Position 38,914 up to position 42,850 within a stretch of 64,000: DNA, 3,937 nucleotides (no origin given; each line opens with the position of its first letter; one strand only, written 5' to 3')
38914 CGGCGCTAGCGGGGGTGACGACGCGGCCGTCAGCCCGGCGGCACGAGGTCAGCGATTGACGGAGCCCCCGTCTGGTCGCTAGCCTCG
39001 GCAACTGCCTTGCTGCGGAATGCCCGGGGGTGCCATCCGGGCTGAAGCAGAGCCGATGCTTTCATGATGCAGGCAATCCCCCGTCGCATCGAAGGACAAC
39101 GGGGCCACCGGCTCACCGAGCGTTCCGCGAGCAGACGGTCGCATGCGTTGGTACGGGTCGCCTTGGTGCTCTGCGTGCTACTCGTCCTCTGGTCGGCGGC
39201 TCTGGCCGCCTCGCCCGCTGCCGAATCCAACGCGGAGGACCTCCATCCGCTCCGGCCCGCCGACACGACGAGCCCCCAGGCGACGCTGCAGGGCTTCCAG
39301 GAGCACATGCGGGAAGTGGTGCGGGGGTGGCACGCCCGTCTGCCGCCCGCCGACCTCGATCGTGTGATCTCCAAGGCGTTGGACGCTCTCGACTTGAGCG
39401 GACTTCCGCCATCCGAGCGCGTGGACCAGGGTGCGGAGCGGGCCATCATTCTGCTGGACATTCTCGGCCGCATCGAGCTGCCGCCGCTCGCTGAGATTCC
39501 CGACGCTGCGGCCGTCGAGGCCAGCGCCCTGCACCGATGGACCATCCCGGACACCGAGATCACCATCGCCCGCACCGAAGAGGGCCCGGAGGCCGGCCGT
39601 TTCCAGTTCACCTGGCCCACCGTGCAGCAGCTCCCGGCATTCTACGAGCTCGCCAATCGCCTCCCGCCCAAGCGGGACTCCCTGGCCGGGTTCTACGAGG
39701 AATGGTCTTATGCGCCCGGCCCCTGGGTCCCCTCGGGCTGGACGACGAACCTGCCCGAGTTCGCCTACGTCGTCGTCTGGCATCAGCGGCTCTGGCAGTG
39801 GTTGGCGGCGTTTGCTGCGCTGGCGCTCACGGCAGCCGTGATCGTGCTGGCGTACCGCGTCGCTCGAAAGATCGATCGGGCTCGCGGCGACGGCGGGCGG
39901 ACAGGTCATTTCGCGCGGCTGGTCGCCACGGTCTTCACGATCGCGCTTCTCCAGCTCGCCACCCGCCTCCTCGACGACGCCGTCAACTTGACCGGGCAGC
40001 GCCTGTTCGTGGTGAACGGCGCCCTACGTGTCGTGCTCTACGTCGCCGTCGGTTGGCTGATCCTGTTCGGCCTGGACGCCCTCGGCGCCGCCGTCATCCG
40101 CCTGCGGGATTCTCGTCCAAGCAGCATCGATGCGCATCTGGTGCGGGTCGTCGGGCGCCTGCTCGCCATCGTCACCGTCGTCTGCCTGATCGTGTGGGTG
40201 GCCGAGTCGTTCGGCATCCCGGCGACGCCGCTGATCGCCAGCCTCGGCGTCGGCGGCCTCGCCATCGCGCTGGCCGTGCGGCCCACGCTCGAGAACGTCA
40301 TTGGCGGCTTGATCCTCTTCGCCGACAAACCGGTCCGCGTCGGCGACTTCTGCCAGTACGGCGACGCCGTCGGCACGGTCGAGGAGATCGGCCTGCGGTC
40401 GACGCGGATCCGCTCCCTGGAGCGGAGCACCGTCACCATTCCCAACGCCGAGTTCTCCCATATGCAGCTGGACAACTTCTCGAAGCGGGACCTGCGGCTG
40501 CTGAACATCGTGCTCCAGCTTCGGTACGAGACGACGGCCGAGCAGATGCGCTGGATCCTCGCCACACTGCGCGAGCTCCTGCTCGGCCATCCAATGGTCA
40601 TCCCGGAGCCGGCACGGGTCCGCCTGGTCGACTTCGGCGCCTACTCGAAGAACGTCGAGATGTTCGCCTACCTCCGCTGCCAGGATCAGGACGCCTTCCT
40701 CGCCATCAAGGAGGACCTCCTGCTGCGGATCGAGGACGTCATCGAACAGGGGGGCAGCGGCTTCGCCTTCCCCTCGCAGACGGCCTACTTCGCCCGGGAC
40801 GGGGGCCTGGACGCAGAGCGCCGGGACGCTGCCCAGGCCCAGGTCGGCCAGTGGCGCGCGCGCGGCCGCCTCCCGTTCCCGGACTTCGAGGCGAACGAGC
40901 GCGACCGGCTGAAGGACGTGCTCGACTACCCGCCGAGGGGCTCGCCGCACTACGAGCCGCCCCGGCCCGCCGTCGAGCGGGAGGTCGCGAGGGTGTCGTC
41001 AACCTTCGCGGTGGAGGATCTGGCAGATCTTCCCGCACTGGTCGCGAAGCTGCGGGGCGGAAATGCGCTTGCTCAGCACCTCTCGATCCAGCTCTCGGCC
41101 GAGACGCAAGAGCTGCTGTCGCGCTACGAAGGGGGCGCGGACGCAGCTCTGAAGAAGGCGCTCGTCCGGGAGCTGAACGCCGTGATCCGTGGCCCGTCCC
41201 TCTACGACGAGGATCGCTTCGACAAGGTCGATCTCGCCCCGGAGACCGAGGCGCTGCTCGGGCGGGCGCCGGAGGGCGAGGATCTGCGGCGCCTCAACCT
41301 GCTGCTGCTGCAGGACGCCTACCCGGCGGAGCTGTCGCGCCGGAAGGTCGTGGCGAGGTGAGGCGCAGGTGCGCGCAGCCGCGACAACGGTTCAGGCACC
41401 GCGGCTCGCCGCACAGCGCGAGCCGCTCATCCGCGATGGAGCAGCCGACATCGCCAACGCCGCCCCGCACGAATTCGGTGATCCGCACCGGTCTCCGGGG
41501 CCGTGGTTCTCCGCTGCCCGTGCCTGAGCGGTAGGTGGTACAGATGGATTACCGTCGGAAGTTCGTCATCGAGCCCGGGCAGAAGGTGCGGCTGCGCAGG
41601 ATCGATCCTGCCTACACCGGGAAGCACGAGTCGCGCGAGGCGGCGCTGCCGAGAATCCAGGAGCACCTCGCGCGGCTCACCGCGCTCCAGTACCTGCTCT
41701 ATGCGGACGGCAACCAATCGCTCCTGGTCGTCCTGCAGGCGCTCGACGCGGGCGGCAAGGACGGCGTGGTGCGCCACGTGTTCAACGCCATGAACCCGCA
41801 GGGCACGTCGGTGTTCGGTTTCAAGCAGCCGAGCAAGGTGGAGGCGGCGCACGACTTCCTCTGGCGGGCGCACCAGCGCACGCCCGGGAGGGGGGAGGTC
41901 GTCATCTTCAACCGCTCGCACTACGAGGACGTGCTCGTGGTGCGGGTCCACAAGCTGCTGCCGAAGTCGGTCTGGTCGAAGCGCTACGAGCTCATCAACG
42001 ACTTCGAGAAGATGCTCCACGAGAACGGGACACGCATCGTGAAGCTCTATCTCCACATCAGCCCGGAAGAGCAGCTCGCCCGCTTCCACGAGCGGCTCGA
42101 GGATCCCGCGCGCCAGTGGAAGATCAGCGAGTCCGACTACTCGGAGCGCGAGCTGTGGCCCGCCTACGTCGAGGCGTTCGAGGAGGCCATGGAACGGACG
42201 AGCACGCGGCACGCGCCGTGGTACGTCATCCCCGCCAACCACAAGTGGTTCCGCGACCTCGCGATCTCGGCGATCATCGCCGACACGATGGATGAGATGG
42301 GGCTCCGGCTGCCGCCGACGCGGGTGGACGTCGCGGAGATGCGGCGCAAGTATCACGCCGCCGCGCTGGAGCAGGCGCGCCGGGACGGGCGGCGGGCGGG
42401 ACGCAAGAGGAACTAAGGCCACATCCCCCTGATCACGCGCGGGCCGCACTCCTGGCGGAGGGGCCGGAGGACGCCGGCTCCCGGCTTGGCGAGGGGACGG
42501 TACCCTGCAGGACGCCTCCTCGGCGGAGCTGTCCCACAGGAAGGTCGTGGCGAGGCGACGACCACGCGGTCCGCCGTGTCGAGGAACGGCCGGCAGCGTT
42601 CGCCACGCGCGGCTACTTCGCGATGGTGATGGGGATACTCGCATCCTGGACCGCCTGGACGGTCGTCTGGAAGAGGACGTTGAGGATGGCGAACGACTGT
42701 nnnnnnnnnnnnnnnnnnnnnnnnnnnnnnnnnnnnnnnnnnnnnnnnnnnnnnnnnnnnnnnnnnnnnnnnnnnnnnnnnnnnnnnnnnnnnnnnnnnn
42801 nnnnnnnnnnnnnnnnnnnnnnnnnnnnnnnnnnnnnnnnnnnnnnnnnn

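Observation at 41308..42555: ppk2 bracketed by 51-bp imperfect direct repeats derived from the 3' end of mscS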

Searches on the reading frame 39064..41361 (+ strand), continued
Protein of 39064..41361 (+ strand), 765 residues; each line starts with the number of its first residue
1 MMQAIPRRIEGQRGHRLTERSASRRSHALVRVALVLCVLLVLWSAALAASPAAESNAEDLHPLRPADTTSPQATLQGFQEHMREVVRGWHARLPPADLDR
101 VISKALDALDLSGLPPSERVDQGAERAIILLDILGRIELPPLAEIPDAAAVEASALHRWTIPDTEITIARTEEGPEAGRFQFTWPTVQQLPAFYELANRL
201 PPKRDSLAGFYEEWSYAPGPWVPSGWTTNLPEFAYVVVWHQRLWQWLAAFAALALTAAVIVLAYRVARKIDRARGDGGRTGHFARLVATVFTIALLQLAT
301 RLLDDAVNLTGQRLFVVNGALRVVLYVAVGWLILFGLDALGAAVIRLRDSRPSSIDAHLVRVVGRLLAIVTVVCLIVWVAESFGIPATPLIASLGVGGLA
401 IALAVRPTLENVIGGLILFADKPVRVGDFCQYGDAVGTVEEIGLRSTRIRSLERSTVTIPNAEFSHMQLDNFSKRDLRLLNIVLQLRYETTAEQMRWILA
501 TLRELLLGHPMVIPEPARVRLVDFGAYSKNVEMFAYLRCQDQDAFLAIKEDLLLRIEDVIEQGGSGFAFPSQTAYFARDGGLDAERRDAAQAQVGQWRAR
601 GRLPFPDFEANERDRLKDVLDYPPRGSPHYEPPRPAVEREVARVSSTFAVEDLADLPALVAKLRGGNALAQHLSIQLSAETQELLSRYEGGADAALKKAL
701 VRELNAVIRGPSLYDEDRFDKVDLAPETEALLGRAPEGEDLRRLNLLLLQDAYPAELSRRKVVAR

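Call 17: find_related_loci(query=A1, collection=genome_contigs, flank=8000)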
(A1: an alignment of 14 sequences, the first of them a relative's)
Query A1 (765 aa) in genome_contigs; peptide patterns used: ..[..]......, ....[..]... (x = any residue, [..] = any of these).
300 stretches matched a pattern; 282 encode a relative of the query (tblastn E <= 1e-3); the best 80 are kept; 80 distinct loci.
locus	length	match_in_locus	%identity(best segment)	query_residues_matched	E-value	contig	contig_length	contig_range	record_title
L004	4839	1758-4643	44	10-759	0e+0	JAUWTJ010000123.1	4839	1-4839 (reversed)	MAG: Alphaproteobacteria bacterium isolate CSMAG_2577 CSMAG_2577_k127_4542448_length_4839_cov_424.0000, whole genome sho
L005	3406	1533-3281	50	62-635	0e+0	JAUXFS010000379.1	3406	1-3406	MAG: Rhodospirillales bacterium isolate CSMAG_2909 CSMAG_2909_k117_5589864_length_3406_cov_30.0000, whole genome shotgun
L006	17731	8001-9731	52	53-629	1e-176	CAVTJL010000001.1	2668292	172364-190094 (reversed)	MAG: uncultured Alphaproteobacteria bacterium isolate MFD05684.bin.1.143 genome assembly, contig: contig_24372, whole ge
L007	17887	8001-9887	47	14-631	6e-174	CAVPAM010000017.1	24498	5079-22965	MAG: uncultured Alphaproteobacteria bacterium isolate MFD09964.bin.1.191 genome assembly, contig: contig_26614, whole ge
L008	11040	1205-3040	47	20-631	1e-172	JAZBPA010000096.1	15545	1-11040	MAG: Candidatus Competibacteraceae bacterium isolate bin.461 k117_2035962, whole genome shotgun sequence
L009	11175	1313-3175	47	36-643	3e-171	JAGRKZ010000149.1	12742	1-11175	MAG: Bauldia sp. isolate HKST-UBA52 2012-05-30_1_(paired)_contig_32936, whole genome shotgun sequence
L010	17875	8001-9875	47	19-631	1e-169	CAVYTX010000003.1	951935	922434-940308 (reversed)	MAG: uncultured Alphaproteobacteria bacterium isolate MFD05684.bin.1.360 genome assembly, contig: contig_15448, whole ge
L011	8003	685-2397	48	61-632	4e-169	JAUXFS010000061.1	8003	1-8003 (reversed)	MAG: Rhodospirillales bacterium isolate CSMAG_2909 CSMAG_2909_k117_1590381_length_8003_cov_21.0000, whole genome shotgun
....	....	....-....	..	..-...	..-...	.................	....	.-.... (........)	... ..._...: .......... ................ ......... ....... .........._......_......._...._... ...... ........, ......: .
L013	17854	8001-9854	47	20-630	1e-168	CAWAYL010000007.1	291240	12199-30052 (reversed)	MAG: uncultured Alphaproteobacteria bacterium isolate MFD05684.bin.2.21 genome assembly, contig: contig_15429, whole gen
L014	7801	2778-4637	44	29-642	2e-167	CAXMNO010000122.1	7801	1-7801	MAG: uncultured Acidimicrobiia bacterium isolate 07C-BC-St02_bin.20.orig genome assembly, contig: k141_799708, whole gen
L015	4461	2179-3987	48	43-639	2e-172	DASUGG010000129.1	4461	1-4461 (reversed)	MAG TPA_asm: Geminicoccaceae bacterium isolate SMAG_U1399 k141_1917531, whole genome shotgun sequence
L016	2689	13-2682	42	50-723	6e-178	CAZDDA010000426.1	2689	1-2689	MAG TPA_asm: uncultured Thermotogae bacterium isolate binchicken_co334_192 genome assembly, contig: NODE_86880_length_26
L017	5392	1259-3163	44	6-646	3e-168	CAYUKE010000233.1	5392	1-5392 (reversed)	MAG TPA_asm: uncultured Geminicoccaceae bacterium isolate SRP128890_co1_126 genome assembly, contig: NODE_20287_length_5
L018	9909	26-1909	46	20-645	8e-164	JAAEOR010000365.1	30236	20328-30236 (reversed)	MAG: Hyphomicrobiales bacterium isolate Cca_12 CcaG_CONTIG999528, whole genome shotgun sequence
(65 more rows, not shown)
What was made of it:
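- Tried and rejected: The genome collection holds nothing closer than 52% identity (call 17).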

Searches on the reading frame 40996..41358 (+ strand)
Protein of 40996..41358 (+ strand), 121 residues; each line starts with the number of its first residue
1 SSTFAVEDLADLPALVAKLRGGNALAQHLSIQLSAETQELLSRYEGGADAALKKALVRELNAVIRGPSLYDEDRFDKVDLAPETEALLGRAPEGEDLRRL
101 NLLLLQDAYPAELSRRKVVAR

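Call 31: find_related_loci(query=A3, collection=metagenome_contigs, flank=6000)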
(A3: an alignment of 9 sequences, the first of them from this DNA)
Query A3 (121 aa) in metagenome_contigs; peptide patterns used: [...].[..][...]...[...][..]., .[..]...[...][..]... (x = any residue, [..] = any of these).
474 stretches matched a pattern; 10 encode a relative of the query (tblastn E <= 1e-3); 10 distinct loci.
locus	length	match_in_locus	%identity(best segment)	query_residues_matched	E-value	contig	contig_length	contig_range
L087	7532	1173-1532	70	1-120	7e-45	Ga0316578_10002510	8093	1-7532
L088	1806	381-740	70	1-120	4e-45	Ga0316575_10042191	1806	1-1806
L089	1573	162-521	70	1-120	2e-45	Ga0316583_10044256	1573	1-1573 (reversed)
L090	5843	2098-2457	69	1-120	5e-44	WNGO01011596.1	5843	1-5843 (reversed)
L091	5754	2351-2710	69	1-120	5e-44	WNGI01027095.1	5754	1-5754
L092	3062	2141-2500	69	1-120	5e-44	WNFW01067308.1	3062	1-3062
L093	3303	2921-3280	68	1-120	3e-43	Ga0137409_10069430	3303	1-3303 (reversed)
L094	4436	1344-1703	58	1-120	2e-42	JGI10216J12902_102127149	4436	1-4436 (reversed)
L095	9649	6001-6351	69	1-117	6e-42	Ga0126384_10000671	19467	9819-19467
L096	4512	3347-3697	68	1-117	3e-41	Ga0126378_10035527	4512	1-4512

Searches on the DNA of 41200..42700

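Call 38: search_rna_families(source=window, start=41200, end=42700, threshold=evalue, max_evalue=1)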
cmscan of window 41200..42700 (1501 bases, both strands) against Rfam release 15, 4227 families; matches with E-value up to 1: 1.
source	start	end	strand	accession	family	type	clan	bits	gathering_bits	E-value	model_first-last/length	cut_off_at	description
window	41523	41573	-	RF01149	sR10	Gene; snRNA; snoRNA; CD-box;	-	17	45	0.19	1-54/54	no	Small nucleolar RNA sR10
